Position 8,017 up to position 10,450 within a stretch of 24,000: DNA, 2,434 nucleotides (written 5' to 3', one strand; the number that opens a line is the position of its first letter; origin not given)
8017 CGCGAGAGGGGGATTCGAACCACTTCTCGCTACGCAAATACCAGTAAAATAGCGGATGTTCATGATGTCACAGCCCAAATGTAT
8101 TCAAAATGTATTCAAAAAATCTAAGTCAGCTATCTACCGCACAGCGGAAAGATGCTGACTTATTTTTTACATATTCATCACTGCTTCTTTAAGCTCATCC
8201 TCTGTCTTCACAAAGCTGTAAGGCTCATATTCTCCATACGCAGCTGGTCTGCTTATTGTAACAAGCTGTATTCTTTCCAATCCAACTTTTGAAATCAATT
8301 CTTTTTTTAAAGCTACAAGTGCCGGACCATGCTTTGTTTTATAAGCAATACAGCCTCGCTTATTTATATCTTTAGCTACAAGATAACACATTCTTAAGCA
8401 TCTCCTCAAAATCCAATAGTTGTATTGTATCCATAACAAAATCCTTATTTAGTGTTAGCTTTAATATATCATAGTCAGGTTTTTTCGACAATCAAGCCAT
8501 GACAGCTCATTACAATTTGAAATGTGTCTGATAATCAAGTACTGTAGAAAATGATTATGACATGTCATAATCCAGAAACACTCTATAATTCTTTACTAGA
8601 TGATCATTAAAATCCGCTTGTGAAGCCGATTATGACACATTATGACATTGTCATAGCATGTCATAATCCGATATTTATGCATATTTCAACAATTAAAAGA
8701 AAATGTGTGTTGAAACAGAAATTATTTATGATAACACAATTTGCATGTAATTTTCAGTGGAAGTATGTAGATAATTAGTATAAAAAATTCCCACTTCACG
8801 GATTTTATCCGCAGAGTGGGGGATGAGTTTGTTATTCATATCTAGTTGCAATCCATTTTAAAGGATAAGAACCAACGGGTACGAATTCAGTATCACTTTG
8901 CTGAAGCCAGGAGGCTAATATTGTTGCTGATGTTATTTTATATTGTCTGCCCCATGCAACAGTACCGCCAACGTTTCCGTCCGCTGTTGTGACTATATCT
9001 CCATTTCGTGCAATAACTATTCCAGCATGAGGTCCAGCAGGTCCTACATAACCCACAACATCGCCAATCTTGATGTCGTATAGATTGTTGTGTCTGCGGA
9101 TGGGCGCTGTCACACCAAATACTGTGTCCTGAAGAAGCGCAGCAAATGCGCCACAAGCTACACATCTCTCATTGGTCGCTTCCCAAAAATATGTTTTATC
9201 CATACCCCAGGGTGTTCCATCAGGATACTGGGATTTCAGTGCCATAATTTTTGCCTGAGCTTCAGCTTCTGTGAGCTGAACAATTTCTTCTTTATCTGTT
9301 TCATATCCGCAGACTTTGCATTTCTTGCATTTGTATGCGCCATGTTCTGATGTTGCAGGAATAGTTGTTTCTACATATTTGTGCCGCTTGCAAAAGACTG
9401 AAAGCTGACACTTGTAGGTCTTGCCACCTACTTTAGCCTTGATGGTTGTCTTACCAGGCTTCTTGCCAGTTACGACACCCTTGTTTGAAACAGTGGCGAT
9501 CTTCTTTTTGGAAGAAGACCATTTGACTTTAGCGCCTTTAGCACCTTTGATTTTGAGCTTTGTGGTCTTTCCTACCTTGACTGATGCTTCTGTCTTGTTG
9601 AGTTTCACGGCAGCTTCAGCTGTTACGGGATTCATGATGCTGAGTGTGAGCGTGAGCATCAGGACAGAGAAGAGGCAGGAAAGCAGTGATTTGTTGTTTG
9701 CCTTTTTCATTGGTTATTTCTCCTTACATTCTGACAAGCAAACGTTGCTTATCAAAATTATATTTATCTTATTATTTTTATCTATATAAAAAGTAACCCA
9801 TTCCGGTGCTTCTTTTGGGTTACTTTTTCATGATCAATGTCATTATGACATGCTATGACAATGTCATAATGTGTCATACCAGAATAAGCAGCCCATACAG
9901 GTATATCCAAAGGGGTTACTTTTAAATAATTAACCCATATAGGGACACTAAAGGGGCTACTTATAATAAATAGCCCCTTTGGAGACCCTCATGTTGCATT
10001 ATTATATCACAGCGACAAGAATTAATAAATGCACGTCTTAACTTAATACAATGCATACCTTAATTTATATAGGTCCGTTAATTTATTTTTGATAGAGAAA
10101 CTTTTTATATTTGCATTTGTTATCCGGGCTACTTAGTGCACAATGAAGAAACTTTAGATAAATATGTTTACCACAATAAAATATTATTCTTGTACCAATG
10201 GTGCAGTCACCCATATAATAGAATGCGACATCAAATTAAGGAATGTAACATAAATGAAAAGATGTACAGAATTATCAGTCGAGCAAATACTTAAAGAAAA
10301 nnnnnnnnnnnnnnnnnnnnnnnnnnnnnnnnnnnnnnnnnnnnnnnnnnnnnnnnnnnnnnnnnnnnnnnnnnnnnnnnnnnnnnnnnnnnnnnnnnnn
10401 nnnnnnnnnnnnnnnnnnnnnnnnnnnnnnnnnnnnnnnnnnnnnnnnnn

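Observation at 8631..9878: Self-contained hydrolase gene cassette bracketed by perfect 37-bp inverted repeats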

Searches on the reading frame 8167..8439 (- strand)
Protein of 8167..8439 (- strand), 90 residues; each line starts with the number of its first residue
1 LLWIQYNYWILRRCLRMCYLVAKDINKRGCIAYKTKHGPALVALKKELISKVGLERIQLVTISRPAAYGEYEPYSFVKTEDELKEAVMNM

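Call 7: search_protein_families(library=pfam, proteins=[window:8167-8439:-], max_evalue=0.01)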
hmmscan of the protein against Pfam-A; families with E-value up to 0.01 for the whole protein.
window:8167-8439:- (90 aa): 1 family
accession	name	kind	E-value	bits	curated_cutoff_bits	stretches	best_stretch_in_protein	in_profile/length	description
PF20476.3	DUF6718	-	6.1e-32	110.1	27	1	17-90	1-74/74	Family of unknown function (DUF6718)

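Call 27: search_protein_families(library=phrogs, proteins=[window:8167-8439:-], max_evalue=0.01)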
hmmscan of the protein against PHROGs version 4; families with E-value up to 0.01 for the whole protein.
window:8167-8439:- (90 aa): 0 families

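Call 29: search_protein_families(library=ncbifam, proteins=[window:8167-8439:-], max_evalue=0.1)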
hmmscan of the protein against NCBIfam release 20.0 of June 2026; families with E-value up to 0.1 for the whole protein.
window:8167-8439:- (90 aa): 0 families

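Call 31: find_homologous_proteins(query=window:8170-8391:-)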
Query seq(74 aa) (74 aa): 459 proteins with E <= 0.001 among 460 candidates; the best 120 are listed.
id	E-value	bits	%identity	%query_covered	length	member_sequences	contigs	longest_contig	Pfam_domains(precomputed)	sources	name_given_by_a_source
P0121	9.0e-41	154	99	100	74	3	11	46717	PF20476.4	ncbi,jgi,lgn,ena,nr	ncbi:MAG: hypothetical protein E7301_06900 [Butyrivibrio sp.]|jgi:hypothetical protein|nr:hypothetic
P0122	4.9e-40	152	99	100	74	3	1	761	PF20476.4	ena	-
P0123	3.9e-35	136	86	100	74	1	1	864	PF20476.4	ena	-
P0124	8.5e-35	135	85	100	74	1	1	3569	PF20476.4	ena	-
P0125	1.9e-34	134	85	100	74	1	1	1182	PF20476.4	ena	-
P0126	3.3e-34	133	82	100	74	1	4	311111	PF20476.4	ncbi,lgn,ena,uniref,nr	ncbi:DUF6718 family protein [Butyrivibrio sp. AE2005]|uniref:DUF6718 family protein n=1 Tax=Butyrivi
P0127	1.2e-33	131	84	100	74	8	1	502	PF20476.4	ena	-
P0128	1.4e-33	131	81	100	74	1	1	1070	PF20476.4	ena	-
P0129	1.4e-33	131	81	100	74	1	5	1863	PF20476.4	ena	-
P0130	4.6e-33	130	78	100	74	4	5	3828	PF20476.4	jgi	jgi:hypothetical protein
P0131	8.1e-33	129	82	100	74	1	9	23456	PF20476.4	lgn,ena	-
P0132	1.9e-32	128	82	100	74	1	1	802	PF20476.4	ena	-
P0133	4.5e-31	123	78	100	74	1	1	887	PF20476.4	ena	-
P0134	2.1e-30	121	91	89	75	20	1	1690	PF20476.4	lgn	-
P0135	2.3e-30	121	76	100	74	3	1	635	PF20476.4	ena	-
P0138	3.8e-25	105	70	100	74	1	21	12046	PF20476.4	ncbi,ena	-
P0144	1.5e-23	100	66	100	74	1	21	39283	PF20476.4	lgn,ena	-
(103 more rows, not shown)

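Call 47: predict_structure(alignment_id=A2)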
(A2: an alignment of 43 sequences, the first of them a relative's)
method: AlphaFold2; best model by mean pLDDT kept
length: 74 residues; sequences in the alignment: 43
mean_pLDDT: 83.9   pTM: 0.65
mean pLDDT of the five models: 83.9, 81.9, 81.8, 79.5, 78.7
residues with pLDDT >= 90: 2; 70-90: 72; 50-70: 0; < 50: 0
segments of 3 or more residues with pLDDT < 50: none
pLDDT, mean of each block of 10 residues (from residue 1): 85 85 85 83 83 79 88 82
secondary structure, 60 per line:
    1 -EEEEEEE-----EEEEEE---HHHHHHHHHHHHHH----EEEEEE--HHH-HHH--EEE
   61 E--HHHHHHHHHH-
elements in order: E2-8 E14-19 H23-36 E41-46 E58-61 H64-73

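Call 53: fold_search(model_id=the predicted structure, library=pdb)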
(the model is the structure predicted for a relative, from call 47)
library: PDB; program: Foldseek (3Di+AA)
matches with E <= 10: 134; with E <= 0.001: 3
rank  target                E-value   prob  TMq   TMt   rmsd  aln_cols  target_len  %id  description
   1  8pu2                  1.2e-08  1.00  0.91  0.91   1.0        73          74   44  Structure of the antitoxin ATfaRel2 (released 2024-07-24)
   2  8pu3_B                1.4e-08  1.00  0.93  0.87   1.0        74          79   44  Complex of the toxin/antitoxin FaRel2/ATfaRel2 (released 2024-07-24)
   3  8pu1_A                2.2e-08  1.00  0.92  0.91   1.1        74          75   44  Structure of the toxin/antitoxin complex FaRel/ATfaRel2 with APCPP (released 2024-07-24)
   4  8hjj_A                8.3e-01  0.18  0.44  0.45   5.4        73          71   12  Anti-CRISPR protein AcrIC9 (released 2023-09-13)
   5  8hjj_C                8.9e-01  0.20  0.45  0.47   4.8        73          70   11  Anti-CRISPR protein AcrIC9 (released 2023-09-13)
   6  8xqw_Q                1.2e+00  0.13  0.39  0.16   7.1        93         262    9  Cryo-EM structure of the Ycf2-FtsHi motor complex from Chlamydomonas reinhardtii in AMPPNP bound state (released 2024-09-11)
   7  4psf_A                1.3e+00  0.01  0.16  0.11  12.5        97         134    6  PIH1D1 N-terminal domain (released 2014-04-23)
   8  6lqn                  1.5e+00  0.07  0.29  0.11   6.3        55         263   11  EBV tegument protein BBRF2 (released 2020-10-07)
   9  7pnt_a                1.7e+00  0.03  0.25  0.16  10.9        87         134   16  Assembly intermediate of mouse mitochondrial ribosome small subunit without mS37 in complex with RbfA and Tfb1m (released 2022-06-15)
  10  7pnu_a                1.7e+00  0.02  0.20  0.11  11.3        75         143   19  Assembly intermediate of mouse mitochondrial ribosome small subunit without mS37 in complex with RbfA inward conformat (released 2022-06-15)
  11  2z0r_I                1.9e+00  0.07  0.38  0.30   9.7       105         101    8  Crystal structure of hypothetical protein TTHA0547 (released 2007-11-13)
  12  9g5b_a                1.9e+00  0.04  0.28  0.20  11.2        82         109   17  Assembly intermediate of human mitochondrial ribosome small subunit (State A) (released 2025-04-23)
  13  6lqo_F                2.0e+00  0.03  0.24  0.10   7.0        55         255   11  EBV tegument protein BBRF2/BSRF1 complex (released 2020-10-07)
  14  7dro_D                2.2e+00  0.03  0.26  0.09  14.5        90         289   10  Structure of ATP-grasp ligase PsnB complexed with minimal precursor (released 2021-09-08)
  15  2z0r_B                2.3e+00  0.08  0.41  0.33   9.8       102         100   10  Crystal structure of hypothetical protein TTHA0547 (released 2007-11-13)
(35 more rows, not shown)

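Call 55: search_protein_families(library=padloc, proteins=[window:8167-8439:-], max_evalue=0.01)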
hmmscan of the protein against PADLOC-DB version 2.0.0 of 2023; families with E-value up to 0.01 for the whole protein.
window:8167-8439:- (90 aa): 0 families

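Call 60: find_encoding_contigs(protein=P0126, flank=5000, max_places=3)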
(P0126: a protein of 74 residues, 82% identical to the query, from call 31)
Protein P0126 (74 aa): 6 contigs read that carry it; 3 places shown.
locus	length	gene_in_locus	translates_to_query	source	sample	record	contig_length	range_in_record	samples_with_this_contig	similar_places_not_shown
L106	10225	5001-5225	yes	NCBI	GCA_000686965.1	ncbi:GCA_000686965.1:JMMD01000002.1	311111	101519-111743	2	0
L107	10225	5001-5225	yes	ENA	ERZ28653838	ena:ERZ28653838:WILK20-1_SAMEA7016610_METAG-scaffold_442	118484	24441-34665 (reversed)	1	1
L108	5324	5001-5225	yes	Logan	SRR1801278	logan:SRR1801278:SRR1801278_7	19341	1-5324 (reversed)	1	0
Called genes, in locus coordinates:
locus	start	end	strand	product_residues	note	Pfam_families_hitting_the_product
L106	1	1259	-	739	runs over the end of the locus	PF14397:ATPgrasp_ST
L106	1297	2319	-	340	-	PF00535:Glycos_transf_2, PF10111:Glyco_tranf_2_2, PF13641:Glyco_tranf_2_3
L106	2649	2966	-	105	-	-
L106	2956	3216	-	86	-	PF02604:PhdYeFM_antitox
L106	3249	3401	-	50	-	PF13151:DUF3990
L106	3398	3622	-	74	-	PF12668:DUF3791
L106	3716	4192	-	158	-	-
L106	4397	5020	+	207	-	PF04607:RelA_SpoT (weak)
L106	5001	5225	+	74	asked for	PF20476:DUF6718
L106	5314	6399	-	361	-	PF00535:Glycos_transf_2, PF10111:Glyco_tranf_2_2, PF13641:Glyco_tranf_2_3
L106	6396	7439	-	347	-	-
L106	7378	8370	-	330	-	PF00535:Glycos_transf_2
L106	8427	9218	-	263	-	PF08239:SH3_3 (weak)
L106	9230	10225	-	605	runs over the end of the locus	-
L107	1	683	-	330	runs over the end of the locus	PF00288:GHMP_kinases_N, PF08544:GHMP_kinases_C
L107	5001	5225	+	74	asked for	PF20476:DUF6718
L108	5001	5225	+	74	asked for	PF20476:DUF6718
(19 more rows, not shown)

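Call 61: find_encoding_contigs(protein=P0131, flank=5000, max_places=3)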
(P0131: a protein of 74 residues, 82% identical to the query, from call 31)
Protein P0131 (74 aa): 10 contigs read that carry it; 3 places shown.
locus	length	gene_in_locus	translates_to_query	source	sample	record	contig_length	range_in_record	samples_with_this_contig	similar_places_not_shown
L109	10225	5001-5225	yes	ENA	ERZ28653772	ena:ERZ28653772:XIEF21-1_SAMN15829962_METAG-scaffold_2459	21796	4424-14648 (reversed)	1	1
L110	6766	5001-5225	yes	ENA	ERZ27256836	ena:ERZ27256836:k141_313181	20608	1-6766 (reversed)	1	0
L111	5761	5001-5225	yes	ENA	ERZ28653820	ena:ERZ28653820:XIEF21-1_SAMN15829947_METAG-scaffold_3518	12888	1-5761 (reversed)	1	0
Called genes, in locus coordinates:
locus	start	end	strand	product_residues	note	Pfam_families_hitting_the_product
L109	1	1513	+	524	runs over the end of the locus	-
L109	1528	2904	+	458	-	PF00933:Glyco_hydro_3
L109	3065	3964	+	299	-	PF03690:MYG1_exonuc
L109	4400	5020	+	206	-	-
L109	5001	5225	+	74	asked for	PF20476:DUF6718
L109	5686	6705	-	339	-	PF00356:LacI, PF00532:Peripla_BP_1, PF13407:Peripla_BP_4, PF13377:Peripla_BP_3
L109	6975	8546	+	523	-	PF01547:SBP_bac_1, PF12010:DUF3502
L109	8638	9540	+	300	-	PF00528:BPD_transp_1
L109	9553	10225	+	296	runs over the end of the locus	-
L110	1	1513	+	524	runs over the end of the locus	-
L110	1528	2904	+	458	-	PF00933:Glyco_hydro_3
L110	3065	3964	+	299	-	PF03690:MYG1_exonuc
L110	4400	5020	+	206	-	-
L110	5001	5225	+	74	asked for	PF20476:DUF6718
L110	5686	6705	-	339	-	PF00356:LacI, PF00532:Peripla_BP_1, PF13407:Peripla_BP_4, PF13377:Peripla_BP_3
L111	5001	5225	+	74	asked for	PF20476:DUF6718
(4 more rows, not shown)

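Call 62: find_encoding_contigs(protein=P0138, flank=5000, max_places=3)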
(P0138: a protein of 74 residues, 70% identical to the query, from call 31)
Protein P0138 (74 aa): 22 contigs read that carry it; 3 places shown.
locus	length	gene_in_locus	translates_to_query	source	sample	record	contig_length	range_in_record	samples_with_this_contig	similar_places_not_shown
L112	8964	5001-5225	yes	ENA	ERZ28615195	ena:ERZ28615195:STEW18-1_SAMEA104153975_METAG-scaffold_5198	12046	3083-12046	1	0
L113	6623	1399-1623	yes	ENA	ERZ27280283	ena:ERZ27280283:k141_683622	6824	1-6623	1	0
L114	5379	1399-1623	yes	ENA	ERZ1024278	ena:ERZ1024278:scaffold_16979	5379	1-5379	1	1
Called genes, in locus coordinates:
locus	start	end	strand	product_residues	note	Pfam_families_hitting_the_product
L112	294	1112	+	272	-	PF01555:N6_N4_Mtase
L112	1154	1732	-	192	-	-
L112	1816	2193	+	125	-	-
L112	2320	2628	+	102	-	PF21983:NikA-like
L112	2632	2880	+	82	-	-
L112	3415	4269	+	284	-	PF00589:Phage_integrase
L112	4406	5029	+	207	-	PF04607:RelA_SpoT (weak)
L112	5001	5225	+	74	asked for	PF20476:DUF6718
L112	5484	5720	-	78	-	-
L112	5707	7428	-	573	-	PF01609:DDE_Tnp_1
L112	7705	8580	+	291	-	PF00294:PfkB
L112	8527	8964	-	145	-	?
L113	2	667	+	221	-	?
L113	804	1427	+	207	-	PF04607:RelA_SpoT (weak)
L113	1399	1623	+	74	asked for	PF20476:DUF6718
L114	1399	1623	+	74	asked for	PF20476:DUF6718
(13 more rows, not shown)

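Call 63: find_encoding_contigs(protein=P0144, flank=5000, max_places=3)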
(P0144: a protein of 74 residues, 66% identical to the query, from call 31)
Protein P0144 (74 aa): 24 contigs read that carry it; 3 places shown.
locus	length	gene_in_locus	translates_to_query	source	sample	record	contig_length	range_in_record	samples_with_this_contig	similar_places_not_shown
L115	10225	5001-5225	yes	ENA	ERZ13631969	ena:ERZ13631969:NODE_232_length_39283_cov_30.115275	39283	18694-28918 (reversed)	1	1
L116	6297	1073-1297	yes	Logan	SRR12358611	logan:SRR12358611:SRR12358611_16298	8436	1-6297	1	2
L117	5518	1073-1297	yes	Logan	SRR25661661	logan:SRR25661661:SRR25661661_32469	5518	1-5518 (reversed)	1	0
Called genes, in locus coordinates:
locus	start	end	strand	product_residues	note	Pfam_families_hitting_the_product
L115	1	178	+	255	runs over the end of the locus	PF08220:HTH_DeoR, PF00455:DeoRC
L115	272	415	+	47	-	-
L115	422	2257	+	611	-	PF00239:Resolvase, PF07508:Recombinase, PF13408:Zn_ribbon_recom, PF08279:HTH_11 (faint), PF13412:HTH_24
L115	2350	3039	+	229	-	PF13151:DUF3990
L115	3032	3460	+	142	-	-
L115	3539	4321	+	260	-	PF13191:AAA_16, PF01637:ATPase_2 (faint), PF13173:AAA_14 (faint), PF13401:AAA_22 (weak)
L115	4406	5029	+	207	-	PF04607:RelA_SpoT (weak)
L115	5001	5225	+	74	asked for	PF20476:DUF6718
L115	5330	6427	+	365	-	PF03235:GmrSD_N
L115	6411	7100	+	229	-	PF18735:HEPN_RiboL-PSP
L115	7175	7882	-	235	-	PF00528:BPD_transp_1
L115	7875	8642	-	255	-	PF00005:ABC_tran, PF13304:AAA_21 (faint)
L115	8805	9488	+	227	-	PF00072:Response_reg, PF00486:Trans_reg_C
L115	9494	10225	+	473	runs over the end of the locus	PF00672:HAMP, PF00512:HisKA, PF02518:HATPase_c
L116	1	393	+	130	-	?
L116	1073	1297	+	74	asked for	PF20476:DUF6718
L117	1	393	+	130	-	?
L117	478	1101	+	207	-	PF04607:RelA_SpoT (weak)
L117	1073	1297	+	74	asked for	PF20476:DUF6718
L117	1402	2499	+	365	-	PF03235:GmrSD_N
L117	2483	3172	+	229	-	PF18735:HEPN_RiboL-PSP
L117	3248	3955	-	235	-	PF00528:BPD_transp_1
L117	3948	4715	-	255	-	PF00005:ABC_tran, PF13304:AAA_21 (faint)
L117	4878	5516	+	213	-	?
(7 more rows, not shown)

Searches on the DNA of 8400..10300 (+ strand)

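Call 74: search_rna_families(source=window, start=8400, end=10300, threshold=evalue, max_evalue=1)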
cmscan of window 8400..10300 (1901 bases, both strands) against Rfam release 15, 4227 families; matches with E-value up to 1: 2.
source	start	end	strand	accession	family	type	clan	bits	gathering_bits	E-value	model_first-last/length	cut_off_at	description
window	9786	9991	-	RF02578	tsr25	Gene; sRNA;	-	21.6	63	0.071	1-181/181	no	S. aureus tsr25 small RNA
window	9899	9990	-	RF02516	MIR393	Gene; miRNA;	-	19.2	60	0.6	1-126/126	no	mir-393 microRNA precursor family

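Call 77: search_rna_families(source=window, start=9700, end=10100, threshold=evalue, max_evalue=1, show_alignments=1)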
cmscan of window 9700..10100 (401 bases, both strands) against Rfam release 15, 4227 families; matches with E-value up to 1: 6.
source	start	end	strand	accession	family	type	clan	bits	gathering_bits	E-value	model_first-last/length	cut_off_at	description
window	9733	9815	+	RF02379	csRNA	Gene; sRNA;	-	23.6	57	0.65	1-93/93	no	Cia-dependent small RNA csRNA1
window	9786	9991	-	RF02578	tsr25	Gene; sRNA;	-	21.6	63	0.015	1-181/181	no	S. aureus tsr25 small RNA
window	9899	9990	-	RF02516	MIR393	Gene; miRNA;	-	19.2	60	0.13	1-126/126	no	mir-393 microRNA precursor family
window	9941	9989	-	RF00744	mir-361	Gene; miRNA;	-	18.5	70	0.33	11-61/71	no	mir-361 microRNA precursor family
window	9768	9847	+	RF04079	MIR161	Gene; miRNA;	-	16.5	90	0.95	1-136/136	no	MIR161 microRNA precursor family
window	9942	9988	+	RF04195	MIR6217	Gene; miRNA;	-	16.1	110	0.29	1-228/228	no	MIR6217 microRNA precursor family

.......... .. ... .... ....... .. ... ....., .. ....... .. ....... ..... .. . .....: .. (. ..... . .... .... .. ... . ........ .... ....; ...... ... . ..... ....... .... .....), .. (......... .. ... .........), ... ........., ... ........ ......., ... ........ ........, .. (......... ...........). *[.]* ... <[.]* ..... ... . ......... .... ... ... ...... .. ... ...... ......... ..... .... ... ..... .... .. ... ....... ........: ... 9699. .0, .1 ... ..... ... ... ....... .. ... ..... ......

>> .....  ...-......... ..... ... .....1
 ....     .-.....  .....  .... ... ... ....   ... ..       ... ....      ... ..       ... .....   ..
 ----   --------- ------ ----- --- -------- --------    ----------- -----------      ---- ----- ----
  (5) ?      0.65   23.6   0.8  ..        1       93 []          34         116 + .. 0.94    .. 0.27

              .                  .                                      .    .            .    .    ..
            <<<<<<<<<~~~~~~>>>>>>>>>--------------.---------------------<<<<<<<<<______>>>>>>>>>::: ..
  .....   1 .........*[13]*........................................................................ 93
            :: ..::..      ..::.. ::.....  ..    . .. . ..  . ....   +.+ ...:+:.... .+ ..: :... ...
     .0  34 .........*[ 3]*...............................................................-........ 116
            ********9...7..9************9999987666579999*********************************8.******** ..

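Call 82: search_dna_similar(query=window:8540-8700:+, collection=plasmids, mode=distant, max_evalue=0.01)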
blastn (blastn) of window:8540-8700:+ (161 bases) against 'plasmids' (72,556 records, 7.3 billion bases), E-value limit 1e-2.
No match.

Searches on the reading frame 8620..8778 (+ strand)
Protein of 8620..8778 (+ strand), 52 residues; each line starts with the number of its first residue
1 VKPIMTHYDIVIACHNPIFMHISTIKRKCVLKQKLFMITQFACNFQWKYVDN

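Call 8: search_protein_families(library=pfam, proteins=[window:8620-8778:+], max_evalue=0.01)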
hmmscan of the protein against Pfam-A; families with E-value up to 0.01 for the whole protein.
window:8620-8778:+ (52 aa): 0 families
